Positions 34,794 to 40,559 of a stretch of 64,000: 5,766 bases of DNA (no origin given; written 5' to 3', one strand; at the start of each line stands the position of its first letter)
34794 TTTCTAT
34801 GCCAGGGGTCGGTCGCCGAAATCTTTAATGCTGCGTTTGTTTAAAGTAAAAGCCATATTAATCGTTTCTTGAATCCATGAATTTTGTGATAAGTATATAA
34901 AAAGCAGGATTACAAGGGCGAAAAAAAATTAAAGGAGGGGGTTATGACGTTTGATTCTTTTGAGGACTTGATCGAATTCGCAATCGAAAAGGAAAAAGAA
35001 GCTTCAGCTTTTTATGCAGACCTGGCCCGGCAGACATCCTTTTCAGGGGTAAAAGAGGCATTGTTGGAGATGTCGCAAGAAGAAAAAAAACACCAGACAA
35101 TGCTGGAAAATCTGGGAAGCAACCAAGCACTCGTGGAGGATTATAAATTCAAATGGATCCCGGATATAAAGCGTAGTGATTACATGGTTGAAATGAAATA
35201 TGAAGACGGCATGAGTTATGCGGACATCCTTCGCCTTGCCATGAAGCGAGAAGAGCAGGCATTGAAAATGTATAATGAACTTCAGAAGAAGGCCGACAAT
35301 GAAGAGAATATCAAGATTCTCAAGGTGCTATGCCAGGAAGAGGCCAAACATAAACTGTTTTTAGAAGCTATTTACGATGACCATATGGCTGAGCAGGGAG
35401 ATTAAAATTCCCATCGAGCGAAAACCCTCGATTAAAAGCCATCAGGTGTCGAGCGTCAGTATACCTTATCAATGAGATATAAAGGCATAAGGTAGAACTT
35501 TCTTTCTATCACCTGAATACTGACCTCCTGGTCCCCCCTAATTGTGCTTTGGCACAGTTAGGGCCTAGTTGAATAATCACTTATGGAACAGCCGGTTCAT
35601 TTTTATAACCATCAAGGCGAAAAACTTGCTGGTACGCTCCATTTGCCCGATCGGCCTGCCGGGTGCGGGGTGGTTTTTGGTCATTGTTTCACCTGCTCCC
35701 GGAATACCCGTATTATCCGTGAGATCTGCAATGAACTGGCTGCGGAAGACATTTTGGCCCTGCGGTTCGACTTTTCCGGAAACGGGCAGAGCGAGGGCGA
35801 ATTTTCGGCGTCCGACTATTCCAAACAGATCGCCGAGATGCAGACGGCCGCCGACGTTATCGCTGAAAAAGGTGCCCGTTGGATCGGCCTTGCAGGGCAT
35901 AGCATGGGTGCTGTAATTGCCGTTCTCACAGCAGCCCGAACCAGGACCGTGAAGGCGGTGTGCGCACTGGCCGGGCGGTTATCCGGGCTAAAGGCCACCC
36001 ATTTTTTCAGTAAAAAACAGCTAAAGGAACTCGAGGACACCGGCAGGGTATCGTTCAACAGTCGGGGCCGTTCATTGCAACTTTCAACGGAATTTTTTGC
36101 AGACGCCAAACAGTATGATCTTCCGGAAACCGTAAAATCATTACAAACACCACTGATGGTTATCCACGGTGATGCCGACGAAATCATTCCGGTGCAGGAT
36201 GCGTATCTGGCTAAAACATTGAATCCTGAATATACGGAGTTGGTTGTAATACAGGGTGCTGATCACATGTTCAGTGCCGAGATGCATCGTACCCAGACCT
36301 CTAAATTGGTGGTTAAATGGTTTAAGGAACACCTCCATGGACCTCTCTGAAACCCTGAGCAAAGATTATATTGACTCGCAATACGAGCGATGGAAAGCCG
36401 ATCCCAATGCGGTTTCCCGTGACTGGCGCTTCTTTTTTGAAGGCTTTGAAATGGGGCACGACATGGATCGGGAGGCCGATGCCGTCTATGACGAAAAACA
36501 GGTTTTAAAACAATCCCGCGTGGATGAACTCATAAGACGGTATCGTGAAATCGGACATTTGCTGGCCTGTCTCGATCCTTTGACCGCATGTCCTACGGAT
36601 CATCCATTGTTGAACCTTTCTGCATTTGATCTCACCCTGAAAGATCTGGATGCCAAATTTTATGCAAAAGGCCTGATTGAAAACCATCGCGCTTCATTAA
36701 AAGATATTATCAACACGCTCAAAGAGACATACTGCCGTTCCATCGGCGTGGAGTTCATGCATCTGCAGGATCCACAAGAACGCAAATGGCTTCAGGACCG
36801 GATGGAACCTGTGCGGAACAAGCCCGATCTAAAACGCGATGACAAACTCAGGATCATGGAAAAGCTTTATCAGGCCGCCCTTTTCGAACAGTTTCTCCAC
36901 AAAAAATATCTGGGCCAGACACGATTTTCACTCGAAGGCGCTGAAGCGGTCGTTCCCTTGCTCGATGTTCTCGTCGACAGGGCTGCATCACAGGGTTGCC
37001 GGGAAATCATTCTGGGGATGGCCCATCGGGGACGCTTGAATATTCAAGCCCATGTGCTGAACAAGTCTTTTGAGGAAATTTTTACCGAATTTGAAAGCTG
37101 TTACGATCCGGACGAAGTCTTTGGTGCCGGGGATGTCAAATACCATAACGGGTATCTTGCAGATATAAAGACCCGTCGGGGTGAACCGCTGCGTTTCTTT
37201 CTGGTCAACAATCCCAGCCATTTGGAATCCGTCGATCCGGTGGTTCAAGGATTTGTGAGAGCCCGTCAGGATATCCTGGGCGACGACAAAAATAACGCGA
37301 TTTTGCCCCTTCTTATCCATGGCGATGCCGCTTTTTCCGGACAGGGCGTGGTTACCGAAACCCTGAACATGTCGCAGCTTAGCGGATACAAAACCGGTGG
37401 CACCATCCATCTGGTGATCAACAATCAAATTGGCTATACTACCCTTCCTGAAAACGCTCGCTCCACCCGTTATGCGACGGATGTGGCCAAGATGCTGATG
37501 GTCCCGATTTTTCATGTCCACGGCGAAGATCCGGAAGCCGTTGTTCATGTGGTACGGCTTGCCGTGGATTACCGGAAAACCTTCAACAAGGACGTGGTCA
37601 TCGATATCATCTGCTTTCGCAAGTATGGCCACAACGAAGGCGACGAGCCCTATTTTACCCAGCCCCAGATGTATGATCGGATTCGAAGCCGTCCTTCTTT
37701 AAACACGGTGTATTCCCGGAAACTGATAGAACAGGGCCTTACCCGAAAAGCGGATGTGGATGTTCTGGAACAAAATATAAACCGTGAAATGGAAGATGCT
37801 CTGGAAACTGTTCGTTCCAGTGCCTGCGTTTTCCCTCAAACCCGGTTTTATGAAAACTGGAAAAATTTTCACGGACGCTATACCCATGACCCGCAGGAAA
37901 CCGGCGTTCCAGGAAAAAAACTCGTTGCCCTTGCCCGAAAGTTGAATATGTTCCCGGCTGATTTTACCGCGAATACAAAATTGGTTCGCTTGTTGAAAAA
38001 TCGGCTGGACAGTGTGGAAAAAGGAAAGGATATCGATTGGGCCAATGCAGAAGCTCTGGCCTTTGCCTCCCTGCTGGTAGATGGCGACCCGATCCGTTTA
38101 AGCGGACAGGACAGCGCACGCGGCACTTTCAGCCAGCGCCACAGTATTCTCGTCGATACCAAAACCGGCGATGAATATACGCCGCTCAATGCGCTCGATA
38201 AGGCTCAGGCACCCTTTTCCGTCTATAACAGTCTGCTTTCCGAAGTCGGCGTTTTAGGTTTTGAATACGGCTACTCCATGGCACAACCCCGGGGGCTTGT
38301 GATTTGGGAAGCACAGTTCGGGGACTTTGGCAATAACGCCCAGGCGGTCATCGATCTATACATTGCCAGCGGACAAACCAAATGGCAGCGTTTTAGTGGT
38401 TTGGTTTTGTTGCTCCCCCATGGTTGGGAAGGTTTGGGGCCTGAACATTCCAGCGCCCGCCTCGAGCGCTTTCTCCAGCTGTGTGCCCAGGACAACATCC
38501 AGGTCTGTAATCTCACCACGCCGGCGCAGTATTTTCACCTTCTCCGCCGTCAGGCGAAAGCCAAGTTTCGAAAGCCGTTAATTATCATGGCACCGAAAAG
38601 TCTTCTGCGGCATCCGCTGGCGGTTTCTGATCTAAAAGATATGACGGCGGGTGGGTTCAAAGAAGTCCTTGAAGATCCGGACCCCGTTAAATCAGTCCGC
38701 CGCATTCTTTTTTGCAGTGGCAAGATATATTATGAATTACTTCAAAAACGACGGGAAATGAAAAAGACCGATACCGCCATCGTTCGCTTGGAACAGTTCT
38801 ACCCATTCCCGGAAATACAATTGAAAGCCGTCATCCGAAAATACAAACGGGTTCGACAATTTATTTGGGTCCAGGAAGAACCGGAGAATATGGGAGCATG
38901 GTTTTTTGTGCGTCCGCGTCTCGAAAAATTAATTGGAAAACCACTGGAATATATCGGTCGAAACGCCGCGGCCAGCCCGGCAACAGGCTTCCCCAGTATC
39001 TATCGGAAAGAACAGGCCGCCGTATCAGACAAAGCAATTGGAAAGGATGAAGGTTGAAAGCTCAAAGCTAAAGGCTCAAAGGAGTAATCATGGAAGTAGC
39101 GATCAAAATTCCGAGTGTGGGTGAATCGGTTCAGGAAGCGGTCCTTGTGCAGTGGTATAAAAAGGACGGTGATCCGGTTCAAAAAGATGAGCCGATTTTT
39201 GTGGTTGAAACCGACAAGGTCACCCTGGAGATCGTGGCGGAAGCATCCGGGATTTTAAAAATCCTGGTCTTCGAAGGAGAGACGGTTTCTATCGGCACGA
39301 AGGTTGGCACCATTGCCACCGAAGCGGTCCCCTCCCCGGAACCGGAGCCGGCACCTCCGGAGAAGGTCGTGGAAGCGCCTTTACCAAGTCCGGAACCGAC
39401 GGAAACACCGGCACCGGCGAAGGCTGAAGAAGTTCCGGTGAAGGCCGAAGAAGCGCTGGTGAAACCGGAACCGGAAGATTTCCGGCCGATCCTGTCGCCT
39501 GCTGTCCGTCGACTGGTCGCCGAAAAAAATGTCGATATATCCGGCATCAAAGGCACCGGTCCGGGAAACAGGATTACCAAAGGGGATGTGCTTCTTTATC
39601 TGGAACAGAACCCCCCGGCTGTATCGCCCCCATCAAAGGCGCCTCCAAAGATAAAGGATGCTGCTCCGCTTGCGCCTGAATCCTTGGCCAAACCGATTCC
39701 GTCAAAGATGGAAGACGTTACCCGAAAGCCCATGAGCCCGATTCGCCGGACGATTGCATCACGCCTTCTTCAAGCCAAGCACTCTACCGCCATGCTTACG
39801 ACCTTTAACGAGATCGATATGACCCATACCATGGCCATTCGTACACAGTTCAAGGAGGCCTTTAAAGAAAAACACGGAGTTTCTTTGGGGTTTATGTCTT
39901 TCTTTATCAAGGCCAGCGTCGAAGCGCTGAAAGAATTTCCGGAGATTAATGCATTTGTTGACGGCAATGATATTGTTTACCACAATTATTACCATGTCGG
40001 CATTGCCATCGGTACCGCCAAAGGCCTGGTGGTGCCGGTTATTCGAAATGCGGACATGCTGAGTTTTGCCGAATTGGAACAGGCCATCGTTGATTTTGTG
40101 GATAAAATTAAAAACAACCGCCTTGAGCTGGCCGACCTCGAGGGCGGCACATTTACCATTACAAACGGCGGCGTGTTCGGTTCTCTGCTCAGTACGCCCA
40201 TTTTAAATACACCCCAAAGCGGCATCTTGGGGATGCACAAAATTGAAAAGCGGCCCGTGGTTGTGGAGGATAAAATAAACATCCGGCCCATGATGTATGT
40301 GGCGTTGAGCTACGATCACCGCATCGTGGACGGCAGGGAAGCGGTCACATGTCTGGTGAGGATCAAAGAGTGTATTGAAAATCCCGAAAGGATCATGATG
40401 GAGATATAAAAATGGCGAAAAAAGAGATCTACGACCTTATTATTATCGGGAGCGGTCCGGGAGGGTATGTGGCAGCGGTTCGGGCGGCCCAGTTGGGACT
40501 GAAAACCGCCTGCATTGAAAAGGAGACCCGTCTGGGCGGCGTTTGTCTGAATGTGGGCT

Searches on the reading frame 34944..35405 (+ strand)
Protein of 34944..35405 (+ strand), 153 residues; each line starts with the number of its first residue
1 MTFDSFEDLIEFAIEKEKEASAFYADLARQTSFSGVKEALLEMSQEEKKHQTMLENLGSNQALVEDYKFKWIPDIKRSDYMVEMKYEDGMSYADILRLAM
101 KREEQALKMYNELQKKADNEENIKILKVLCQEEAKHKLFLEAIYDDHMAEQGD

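Call 52: search_protein_families(library=pfam, proteins=[window:34944-35405:+], max_evalue=0.0001)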
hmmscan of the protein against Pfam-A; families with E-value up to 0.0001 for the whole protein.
window:34944-35405:+ (153 aa): 3 families
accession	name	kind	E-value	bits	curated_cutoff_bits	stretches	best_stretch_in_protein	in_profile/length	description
PF02915.23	Rubrerythrin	-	4.3e-14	53.5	22.8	1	8-144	1-137/137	Rubrerythrin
PF13668.12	Ferritin_2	-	3.9e-06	27.5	24.7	1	8-140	4-132/138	Ferritin-like domain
PF00210.30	Ferritin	-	6.5e-05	23.3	24.5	0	76-145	65-137/142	Ferritin-like domain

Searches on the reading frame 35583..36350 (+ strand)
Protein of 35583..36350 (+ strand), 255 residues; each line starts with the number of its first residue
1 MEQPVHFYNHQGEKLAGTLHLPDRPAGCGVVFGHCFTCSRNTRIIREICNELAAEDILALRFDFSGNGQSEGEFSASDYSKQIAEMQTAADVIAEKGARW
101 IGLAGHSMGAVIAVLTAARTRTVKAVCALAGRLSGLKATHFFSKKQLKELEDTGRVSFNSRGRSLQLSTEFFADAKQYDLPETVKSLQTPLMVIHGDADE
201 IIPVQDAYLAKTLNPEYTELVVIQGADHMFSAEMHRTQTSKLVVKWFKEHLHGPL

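Call 52: search_protein_families(library=pfam, proteins=[window:35583-36350:+], max_evalue=0.0001)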
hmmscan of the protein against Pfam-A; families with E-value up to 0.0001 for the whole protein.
window:35583-36350:+ (255 aa): 10 families
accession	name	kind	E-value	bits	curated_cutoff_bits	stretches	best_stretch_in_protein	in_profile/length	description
PF12146.15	Hydrolase_4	-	6.1e-16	58.9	27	1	45-130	20-108/239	Serine aminopeptidase, S33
PF20408.4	Abhydrolase_11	-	1.8e-10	41.3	27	1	30-129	5-105/193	Alpha/beta hydrolase domain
PF00561.26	Abhydrolase_1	-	1.4e-09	38.4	25.8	0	51-131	22-102/245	alpha/beta hydrolase fold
PF00326.27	Peptidase_S9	-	1.8e-09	37.9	22.6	1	99-252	64-211/213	Prolyl oligopeptidase family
PF12697.13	Abhydrolase_6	-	1.1e-07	33.3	26.3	1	50-232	21-208/217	Alpha/beta hydrolase family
PF12695.13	Abhydrolase_5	-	2.1e-06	28.1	27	0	87-130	44-88/164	Alpha/beta hydrolase family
PF03959.19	FSH1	-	5.6e-06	26.6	21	1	79-225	82-197/211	Serine hydrolase (FSH1)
PF01738.24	DLH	-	6.9e-06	26.2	21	0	183-236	138-194/217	Dienelactone hydrolase family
PF12740.14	PETase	-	1.3e-05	25.2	28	0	179-251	159-233/263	PET hydrolase-like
PF08840.17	BAAT_C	-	6.7e-05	23.5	20.9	0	100-203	23-128/210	BAAT / Acyl-CoA thioester hydrolase C terminal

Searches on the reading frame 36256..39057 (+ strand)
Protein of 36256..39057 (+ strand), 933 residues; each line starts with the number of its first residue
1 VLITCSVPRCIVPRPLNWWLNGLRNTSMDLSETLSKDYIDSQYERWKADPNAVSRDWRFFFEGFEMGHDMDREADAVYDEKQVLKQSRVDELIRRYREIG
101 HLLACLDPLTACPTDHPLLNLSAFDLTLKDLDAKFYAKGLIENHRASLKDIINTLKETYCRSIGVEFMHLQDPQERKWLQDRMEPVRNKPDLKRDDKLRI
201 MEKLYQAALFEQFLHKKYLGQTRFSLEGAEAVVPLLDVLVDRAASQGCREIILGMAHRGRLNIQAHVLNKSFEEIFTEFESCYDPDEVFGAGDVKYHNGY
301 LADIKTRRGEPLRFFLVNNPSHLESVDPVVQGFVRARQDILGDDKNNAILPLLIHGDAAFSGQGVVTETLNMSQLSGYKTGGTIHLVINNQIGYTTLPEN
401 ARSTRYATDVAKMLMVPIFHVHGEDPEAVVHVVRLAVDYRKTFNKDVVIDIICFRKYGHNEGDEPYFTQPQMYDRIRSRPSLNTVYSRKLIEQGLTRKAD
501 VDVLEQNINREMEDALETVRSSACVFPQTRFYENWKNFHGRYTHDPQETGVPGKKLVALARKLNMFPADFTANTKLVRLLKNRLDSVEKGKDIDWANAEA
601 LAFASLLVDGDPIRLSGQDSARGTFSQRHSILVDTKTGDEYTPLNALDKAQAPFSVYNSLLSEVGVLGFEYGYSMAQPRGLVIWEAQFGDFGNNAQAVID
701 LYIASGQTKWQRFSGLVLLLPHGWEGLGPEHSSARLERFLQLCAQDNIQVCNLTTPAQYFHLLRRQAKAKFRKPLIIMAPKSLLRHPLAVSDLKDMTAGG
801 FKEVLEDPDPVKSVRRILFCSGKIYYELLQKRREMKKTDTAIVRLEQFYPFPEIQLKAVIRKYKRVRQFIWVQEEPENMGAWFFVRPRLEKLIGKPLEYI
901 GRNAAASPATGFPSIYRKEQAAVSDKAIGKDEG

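Call 52: search_protein_families(library=pfam, proteins=[window:36256-39057:+], max_evalue=0.0001)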
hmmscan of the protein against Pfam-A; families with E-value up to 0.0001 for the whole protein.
window:36256-39057:+ (933 aa): 4 families
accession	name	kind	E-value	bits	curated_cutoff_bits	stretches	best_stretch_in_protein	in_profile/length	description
PF00676.26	E1_dh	-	1.8e-50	172.1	22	1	210-522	9-294/300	Dehydrogenase E1 component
PF16870.10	OxoGdeHyase_C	-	3.5e-46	157.1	27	1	790-927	1-150/151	2-oxoglutarate dehydrogenase C-terminal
PF02779.29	Transket_pyr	-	9.5e-43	146.3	27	1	592-785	2-173/174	Transketolase, pyrimidine binding domain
PF16078.10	2-oxogl_dehyd_N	-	1.8e-09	37.4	27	1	36-67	9-40/41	2-oxoglutarate dehydrogenase N-terminus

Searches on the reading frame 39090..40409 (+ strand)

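Call 52: search_protein_families(library=pfam, proteins=[window:39090-40409:+], max_evalue=0.0001)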
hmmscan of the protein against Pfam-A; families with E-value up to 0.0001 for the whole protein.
window:39090-40409:+ (439 aa): 3 families
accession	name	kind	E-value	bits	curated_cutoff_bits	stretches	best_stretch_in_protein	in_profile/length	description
PF00198.28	2-oxoacid_dh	-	9.4e-83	277.6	23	1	209-437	3-232/232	2-oxoacid dehydrogenases acyltransferase (catalytic domain)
PF00364.28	Biotin_lipoyl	-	1.1e-17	64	22.1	1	4-75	2-73/73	Biotin-requiring enzyme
PF02817.22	E3_binding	-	2.3e-15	56.9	23.7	1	134-168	2-36/36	e3 binding domain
